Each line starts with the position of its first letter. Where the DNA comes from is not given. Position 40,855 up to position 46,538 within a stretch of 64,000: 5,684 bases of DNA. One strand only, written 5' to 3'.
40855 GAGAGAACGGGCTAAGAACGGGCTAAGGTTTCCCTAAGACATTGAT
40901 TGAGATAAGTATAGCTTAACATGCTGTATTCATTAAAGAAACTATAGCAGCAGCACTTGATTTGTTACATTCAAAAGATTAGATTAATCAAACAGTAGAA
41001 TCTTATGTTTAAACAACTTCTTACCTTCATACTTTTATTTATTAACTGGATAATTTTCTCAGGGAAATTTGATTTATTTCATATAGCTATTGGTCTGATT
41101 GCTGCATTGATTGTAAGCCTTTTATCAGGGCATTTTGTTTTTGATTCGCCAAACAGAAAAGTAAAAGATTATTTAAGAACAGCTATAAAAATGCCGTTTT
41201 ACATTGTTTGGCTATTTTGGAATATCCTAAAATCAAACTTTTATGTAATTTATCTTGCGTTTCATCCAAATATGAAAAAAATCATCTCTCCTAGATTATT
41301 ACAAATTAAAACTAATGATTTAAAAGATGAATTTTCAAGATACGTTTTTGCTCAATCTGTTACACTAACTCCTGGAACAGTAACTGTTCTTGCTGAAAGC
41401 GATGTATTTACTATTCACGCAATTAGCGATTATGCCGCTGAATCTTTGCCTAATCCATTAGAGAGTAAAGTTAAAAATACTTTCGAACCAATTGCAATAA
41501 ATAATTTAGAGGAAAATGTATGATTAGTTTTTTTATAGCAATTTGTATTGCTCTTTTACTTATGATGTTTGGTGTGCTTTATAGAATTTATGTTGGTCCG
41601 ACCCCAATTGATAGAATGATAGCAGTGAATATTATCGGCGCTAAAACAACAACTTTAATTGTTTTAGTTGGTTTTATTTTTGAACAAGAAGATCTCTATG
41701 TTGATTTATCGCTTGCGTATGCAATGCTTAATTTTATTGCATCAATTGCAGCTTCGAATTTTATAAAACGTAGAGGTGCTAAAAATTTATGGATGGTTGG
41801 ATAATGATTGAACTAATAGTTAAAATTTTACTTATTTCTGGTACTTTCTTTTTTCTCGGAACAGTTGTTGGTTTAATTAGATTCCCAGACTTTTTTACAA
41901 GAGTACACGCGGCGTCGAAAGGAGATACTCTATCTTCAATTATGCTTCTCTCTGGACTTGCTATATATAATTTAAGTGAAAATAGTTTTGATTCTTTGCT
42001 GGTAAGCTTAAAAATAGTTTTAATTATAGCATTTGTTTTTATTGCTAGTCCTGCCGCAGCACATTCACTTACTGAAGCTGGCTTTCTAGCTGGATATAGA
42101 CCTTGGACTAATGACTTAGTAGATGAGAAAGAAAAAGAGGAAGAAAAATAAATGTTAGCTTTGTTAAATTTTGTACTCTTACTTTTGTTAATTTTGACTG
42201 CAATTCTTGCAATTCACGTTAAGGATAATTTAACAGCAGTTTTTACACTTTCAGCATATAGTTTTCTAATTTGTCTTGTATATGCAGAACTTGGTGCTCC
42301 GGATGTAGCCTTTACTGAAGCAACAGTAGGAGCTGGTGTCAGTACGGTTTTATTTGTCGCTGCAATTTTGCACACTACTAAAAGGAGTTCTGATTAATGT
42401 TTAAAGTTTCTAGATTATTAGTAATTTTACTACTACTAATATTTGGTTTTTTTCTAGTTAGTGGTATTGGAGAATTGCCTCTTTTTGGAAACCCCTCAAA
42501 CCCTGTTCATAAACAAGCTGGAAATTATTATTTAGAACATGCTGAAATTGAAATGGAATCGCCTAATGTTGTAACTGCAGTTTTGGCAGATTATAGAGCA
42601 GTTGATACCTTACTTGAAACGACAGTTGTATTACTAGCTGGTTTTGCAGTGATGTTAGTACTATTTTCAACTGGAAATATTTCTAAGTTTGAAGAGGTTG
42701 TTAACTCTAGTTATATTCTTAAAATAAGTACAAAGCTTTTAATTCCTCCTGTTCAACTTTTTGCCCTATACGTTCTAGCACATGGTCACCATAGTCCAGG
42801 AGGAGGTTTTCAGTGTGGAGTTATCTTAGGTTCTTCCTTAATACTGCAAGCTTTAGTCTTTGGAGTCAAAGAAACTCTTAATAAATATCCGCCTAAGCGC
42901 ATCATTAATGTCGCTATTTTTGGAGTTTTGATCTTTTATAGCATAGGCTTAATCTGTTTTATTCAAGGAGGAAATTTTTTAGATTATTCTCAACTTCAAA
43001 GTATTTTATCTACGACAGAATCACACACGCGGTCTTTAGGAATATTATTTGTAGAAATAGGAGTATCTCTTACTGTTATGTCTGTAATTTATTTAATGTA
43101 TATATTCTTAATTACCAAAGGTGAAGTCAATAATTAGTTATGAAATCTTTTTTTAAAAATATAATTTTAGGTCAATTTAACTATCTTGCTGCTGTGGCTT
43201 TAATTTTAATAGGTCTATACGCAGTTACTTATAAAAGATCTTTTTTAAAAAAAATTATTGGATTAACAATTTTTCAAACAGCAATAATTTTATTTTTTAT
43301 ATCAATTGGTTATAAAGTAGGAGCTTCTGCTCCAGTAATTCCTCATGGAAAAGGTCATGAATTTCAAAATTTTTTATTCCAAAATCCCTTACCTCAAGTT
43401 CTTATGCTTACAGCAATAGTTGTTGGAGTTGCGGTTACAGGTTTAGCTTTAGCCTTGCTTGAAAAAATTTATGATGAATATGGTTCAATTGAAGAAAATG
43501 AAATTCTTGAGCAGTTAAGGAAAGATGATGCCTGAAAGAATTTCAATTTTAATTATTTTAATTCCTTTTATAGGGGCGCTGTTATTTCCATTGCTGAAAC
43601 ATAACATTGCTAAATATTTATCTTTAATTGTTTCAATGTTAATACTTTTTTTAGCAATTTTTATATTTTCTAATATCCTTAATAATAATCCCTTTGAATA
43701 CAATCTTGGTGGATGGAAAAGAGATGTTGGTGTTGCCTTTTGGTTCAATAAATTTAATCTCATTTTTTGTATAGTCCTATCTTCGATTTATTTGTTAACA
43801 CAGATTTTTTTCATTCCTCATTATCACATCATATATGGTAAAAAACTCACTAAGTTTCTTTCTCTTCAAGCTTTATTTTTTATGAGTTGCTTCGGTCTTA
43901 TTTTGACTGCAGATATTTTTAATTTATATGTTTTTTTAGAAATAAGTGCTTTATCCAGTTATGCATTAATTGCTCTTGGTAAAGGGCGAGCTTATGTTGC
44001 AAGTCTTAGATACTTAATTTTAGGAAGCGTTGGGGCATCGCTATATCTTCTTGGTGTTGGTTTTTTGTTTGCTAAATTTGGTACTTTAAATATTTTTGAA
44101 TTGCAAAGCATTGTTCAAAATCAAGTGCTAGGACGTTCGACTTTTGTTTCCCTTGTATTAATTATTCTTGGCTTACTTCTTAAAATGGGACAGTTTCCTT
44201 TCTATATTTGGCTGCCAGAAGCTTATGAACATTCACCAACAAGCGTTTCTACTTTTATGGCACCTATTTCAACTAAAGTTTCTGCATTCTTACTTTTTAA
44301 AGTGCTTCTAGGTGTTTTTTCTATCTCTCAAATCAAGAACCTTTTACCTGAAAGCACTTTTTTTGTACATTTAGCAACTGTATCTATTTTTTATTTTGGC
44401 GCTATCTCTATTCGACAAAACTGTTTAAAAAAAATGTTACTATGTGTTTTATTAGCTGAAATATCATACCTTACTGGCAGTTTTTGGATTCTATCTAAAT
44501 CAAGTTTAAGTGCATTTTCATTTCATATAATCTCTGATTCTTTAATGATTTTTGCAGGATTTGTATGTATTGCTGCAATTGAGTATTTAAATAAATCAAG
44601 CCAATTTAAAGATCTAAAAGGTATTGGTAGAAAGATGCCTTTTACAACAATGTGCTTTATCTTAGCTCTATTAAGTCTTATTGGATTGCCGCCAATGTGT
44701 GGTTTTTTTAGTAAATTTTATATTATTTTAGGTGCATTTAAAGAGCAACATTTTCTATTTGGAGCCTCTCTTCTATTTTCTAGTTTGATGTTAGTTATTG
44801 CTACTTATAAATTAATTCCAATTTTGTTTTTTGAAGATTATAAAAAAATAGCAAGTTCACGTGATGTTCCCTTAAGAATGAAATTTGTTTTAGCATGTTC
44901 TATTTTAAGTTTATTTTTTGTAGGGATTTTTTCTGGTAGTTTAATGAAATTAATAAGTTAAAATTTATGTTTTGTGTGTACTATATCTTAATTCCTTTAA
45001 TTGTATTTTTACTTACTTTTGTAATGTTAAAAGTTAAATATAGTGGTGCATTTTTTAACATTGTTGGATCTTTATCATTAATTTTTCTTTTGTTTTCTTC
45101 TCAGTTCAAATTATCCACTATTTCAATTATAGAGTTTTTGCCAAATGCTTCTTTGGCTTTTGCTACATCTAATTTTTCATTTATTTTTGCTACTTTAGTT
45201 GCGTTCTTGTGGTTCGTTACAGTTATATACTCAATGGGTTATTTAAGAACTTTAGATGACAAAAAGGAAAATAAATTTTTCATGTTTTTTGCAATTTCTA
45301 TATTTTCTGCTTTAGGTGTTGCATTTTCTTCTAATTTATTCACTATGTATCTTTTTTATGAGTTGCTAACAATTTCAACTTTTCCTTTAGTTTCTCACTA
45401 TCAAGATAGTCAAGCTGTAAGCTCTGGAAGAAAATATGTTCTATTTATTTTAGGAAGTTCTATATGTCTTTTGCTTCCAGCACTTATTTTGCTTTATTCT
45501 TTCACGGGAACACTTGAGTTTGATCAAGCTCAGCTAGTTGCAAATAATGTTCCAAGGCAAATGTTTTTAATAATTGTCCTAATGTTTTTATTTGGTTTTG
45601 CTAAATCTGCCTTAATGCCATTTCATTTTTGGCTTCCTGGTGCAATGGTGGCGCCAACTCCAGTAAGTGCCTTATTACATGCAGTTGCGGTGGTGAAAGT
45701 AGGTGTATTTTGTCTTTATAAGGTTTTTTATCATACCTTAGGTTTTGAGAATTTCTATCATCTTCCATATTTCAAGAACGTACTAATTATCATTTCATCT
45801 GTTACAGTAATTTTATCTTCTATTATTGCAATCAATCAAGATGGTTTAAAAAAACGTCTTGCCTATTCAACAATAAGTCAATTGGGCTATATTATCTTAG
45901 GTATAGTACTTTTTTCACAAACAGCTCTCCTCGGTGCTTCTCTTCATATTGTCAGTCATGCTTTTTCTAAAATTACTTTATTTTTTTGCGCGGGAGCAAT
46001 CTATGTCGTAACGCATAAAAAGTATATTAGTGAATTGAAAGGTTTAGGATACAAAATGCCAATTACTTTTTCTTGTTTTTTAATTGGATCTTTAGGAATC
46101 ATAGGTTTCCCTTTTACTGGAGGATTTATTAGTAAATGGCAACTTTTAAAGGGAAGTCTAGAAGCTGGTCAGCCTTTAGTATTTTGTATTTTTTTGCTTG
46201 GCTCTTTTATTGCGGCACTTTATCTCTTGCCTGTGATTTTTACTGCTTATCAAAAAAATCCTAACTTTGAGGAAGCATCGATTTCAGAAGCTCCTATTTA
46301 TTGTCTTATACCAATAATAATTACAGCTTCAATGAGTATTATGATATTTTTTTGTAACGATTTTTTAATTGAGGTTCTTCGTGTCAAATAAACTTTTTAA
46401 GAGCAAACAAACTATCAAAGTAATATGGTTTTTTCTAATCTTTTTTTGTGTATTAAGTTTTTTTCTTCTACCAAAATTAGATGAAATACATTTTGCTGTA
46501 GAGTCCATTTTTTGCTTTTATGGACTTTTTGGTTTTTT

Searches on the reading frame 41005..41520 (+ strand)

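Call 58: search_protein_families(library=pfam, proteins=[window:41005-41520:+], max_evalue=0.0001)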
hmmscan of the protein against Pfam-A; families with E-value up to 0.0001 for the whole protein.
window:41005-41520:+ (172 aa): 1 family
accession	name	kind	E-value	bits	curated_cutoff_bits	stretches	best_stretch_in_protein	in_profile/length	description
PF01899.21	MNHE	-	9e-27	94.1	27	1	8-157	1-135/145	Na+/H+ ion antiporter subunit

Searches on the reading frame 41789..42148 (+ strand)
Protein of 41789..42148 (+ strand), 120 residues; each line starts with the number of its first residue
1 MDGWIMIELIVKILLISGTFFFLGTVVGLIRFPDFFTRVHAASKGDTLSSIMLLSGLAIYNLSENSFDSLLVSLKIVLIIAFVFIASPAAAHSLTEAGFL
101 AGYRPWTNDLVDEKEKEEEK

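Call 58: search_protein_families(library=pfam, proteins=[window:41789-42148:+], max_evalue=0.0001)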
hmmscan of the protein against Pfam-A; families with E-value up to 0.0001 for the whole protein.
window:41789-42148:+ (120 aa): 1 family
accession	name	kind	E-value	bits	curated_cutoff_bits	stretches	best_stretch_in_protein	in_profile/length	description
PF03334.19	PhaG_MnhG_YufB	-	2.9e-23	82.3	23.4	1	14-97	1-78/80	Na+/H+ antiporter subunit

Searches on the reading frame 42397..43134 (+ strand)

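Call 58: search_protein_families(library=pfam, proteins=[window:42397-43134:+], max_evalue=0.0001)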
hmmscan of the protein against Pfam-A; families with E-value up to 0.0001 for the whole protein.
window:42397-43134:+ (246 aa): 2 families
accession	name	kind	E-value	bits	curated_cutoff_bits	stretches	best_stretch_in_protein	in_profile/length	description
PF04039.18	MnhB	-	3.4e-28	98.8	22.5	1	107-232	1-126/127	Domain related to MnhB subunit of Na+/H+ antiporter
PF20501.3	MbhE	-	4.5e-07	30.3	27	1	35-88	27-80/98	MBH, subunit E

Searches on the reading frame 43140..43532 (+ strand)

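Call 58: search_protein_families(library=pfam, proteins=[window:43140-43532:+], max_evalue=0.0001)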
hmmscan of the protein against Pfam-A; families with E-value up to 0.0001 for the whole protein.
window:43140-43532:+ (131 aa): 1 family
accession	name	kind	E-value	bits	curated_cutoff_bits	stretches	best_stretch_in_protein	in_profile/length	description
PF00420.29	Oxidored_q2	-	1e-20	73.7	26.1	1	15-122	3-90/95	NADH-ubiquinone/plastoquinone oxidoreductase chain 4L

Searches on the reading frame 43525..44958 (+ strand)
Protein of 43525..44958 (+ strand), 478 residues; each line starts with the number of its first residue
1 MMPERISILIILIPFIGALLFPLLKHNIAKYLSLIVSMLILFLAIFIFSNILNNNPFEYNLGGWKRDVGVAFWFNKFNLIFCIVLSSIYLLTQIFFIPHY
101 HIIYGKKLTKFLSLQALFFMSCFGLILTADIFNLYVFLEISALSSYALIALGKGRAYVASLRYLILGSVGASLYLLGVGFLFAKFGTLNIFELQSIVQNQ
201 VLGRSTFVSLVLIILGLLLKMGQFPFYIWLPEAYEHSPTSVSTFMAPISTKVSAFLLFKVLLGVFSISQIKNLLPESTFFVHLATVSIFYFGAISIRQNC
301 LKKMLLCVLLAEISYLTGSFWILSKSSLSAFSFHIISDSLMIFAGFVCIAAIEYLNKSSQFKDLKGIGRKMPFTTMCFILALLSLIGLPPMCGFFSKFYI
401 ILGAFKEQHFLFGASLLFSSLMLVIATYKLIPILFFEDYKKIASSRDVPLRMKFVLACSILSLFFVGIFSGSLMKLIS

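Call 58: search_protein_families(library=pfam, proteins=[window:43525-44958:+], max_evalue=0.0001)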
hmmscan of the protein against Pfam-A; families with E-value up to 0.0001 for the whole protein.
window:43525-44958:+ (478 aa): 1 family
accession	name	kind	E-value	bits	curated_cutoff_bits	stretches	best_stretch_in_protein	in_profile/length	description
PF00361.26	Proton_antipo_M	-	8.2e-44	150.4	21.5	1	130-420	3-291/294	NADH:quinone oxidoreductase/Mrp antiporter, TM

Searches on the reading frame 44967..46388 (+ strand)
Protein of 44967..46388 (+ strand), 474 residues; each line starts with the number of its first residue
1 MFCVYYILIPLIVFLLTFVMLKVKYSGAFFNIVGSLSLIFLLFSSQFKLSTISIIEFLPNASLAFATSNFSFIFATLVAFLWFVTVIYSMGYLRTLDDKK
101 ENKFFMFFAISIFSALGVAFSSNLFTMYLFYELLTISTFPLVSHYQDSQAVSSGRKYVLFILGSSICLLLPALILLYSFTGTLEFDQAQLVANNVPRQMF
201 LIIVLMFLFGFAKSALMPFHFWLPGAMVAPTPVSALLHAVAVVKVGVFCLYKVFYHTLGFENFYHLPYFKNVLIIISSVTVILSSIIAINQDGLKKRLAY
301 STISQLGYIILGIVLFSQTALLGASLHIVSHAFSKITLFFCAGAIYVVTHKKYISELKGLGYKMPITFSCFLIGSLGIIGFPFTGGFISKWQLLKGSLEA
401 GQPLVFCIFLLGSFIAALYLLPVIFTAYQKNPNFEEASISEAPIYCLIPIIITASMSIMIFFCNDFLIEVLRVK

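Call 58: search_protein_families(library=pfam, proteins=[window:44967-46388:+], max_evalue=0.0001)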
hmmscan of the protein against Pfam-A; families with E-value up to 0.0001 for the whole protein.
window:44967-46388:+ (474 aa): 2 families
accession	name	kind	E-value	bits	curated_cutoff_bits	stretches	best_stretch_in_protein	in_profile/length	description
PF00361.26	Proton_antipo_M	-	2.6e-63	214.4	21.5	1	121-415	1-293/294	NADH:quinone oxidoreductase/Mrp antiporter, TM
PF00662.26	Proton_antipo_N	-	6.7e-05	23.1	24.5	1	60-105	8-51/51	NADH-Ubiquinone oxidoreductase (complex I), chain 5 N-terminus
